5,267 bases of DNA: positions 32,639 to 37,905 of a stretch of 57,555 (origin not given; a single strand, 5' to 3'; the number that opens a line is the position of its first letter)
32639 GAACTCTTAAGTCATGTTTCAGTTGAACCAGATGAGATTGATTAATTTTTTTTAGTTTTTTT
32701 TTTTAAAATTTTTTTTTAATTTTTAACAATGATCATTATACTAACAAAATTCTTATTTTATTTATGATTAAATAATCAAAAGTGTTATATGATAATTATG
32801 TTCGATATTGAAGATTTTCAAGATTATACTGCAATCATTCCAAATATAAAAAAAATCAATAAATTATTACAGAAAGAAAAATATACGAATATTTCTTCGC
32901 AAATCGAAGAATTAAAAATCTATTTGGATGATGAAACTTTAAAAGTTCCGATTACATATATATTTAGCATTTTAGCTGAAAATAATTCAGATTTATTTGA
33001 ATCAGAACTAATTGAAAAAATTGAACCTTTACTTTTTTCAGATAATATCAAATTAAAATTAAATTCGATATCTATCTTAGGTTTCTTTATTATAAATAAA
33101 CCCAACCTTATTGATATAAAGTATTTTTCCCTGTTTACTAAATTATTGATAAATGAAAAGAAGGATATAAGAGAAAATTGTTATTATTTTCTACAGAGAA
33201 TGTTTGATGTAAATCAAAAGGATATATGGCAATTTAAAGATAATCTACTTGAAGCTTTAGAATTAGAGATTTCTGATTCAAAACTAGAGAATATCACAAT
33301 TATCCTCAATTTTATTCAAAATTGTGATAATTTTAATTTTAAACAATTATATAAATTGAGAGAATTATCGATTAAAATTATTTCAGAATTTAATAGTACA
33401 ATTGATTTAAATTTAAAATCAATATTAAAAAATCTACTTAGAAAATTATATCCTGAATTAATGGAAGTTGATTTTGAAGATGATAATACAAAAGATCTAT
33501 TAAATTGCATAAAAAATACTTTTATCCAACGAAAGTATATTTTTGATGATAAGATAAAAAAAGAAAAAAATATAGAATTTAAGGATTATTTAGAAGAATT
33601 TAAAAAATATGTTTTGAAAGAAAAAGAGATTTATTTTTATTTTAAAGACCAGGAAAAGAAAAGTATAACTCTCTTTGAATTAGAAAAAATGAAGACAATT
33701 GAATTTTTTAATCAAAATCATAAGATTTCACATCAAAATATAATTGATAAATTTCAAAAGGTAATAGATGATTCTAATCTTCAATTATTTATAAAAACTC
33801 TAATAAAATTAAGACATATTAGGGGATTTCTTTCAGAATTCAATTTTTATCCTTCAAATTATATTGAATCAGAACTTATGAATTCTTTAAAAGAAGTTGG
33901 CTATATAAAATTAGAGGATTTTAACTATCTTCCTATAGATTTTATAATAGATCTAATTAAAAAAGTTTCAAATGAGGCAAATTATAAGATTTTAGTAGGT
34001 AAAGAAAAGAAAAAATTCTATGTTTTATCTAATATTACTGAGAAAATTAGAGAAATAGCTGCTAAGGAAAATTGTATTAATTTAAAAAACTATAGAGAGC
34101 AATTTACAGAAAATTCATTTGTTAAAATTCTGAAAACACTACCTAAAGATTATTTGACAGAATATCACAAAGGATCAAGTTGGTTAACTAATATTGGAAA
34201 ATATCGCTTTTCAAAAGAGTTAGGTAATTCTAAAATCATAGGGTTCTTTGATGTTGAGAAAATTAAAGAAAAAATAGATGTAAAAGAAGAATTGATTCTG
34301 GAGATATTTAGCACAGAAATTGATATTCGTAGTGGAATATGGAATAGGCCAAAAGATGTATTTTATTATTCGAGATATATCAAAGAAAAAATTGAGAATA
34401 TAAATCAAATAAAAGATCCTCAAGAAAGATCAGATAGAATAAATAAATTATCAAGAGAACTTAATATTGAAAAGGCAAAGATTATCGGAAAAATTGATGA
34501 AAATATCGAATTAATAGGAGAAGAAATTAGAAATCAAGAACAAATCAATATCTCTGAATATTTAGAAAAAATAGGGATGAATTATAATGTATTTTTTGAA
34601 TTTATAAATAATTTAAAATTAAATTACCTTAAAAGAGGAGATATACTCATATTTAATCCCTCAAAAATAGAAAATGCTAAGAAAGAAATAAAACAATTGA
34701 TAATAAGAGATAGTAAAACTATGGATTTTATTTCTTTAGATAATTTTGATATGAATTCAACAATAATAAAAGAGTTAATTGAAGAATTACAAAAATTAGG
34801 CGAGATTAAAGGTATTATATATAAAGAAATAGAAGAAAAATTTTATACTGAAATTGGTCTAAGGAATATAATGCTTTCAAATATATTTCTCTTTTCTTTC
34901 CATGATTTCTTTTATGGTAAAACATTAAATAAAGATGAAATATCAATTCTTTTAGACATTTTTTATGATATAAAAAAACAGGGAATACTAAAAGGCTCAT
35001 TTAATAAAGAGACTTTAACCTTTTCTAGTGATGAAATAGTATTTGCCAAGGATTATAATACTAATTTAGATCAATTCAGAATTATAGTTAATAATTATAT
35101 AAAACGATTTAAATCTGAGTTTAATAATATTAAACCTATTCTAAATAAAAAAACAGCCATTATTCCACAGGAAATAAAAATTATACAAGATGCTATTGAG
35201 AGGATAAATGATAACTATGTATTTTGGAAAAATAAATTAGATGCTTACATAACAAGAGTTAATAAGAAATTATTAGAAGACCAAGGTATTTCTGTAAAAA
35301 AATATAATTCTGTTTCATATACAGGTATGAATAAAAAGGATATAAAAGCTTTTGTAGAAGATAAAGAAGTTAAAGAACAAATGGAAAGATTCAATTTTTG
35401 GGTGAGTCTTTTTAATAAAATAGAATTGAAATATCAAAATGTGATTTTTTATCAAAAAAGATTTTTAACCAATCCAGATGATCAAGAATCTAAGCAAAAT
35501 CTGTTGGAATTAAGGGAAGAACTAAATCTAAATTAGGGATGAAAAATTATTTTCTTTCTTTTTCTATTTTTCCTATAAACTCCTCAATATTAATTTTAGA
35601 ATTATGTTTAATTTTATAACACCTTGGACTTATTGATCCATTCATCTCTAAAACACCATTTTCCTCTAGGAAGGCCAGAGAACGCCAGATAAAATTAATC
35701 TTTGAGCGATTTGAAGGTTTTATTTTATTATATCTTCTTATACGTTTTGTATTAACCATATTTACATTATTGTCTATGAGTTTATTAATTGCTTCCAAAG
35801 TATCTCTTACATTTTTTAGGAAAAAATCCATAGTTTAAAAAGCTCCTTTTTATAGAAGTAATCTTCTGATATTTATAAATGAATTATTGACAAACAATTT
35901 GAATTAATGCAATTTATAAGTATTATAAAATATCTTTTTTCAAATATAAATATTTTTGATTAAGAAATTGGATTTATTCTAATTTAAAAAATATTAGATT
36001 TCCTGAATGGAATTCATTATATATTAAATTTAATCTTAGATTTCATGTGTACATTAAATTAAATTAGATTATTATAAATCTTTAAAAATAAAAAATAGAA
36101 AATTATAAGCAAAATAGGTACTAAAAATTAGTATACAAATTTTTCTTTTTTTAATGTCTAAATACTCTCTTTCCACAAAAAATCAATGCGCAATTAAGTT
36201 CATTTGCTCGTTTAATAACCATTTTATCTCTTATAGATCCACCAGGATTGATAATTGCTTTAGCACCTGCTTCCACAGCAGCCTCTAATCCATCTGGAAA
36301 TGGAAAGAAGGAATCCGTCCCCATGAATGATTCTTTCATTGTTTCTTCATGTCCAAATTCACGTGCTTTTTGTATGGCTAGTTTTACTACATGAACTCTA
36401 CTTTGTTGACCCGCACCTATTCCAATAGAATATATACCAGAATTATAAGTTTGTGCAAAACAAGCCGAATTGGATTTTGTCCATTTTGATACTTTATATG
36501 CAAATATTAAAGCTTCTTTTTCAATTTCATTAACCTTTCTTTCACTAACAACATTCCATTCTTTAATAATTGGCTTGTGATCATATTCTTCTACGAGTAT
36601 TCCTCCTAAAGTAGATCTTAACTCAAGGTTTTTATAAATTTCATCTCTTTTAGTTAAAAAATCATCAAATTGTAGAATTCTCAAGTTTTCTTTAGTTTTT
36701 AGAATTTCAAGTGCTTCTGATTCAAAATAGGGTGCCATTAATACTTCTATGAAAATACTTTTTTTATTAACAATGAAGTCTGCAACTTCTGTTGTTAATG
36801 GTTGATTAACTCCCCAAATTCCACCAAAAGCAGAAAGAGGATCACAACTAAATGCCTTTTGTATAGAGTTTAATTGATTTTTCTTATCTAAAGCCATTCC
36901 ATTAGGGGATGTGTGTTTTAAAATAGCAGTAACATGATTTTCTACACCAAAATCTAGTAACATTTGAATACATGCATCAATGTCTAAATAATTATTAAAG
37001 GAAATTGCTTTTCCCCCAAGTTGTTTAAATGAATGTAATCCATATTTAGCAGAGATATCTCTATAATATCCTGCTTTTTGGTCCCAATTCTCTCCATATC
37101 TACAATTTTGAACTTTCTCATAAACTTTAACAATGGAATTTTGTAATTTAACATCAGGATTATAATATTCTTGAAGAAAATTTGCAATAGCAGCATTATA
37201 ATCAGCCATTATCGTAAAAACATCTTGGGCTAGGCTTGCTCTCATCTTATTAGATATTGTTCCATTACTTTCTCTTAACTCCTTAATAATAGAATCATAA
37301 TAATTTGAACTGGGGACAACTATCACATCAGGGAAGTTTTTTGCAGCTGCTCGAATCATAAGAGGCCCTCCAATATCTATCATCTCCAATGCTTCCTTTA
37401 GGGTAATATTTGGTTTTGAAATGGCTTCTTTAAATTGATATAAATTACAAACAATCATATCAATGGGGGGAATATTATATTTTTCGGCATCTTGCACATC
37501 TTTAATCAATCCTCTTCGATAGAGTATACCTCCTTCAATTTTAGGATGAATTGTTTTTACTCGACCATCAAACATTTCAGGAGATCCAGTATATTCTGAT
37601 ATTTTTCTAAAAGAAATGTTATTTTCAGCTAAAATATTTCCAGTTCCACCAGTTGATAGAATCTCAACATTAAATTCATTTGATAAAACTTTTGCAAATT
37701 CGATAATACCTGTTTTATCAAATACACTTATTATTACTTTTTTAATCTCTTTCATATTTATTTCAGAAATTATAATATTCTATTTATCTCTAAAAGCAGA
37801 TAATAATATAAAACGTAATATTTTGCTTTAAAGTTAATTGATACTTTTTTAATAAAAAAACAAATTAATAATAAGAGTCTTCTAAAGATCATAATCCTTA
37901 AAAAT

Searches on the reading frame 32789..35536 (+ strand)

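Call 20: search_protein_families(library=pfam, proteins=[window:32789-35536:+], max_evalue=0.001)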
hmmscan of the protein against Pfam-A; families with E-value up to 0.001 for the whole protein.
window:32789-35536:+ (915 aa): 0 families

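Call 76: search_protein_families(library=pfam, proteins=[window:32789-35536:+], max_evalue=1)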
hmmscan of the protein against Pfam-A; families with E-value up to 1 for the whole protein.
window:32789-35536:+ (915 aa): 1 family
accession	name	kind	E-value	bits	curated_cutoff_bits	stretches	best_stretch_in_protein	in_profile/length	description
PF10410.14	DnaB_bind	-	0.11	13.2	20.6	1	529-562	22-55/56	DnaB-helicase binding domain of primase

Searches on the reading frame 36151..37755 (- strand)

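Call 75: search_protein_families(library=pfam, proteins=[window:36151-37755:-], max_evalue=0.00001)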
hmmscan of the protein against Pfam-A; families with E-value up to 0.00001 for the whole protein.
window:36151-37755:- (534 aa): 2 families
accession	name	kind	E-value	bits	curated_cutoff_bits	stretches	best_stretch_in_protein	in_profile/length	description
PF01808.24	AICARFT_IMPCHas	-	5.2e-87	292.6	25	1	137-463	1-311/311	AICARFT/IMPCHase bienzyme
PF02142.27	MGS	-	2e-17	63.6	24.1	1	16-131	1-93/94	MGS-like domain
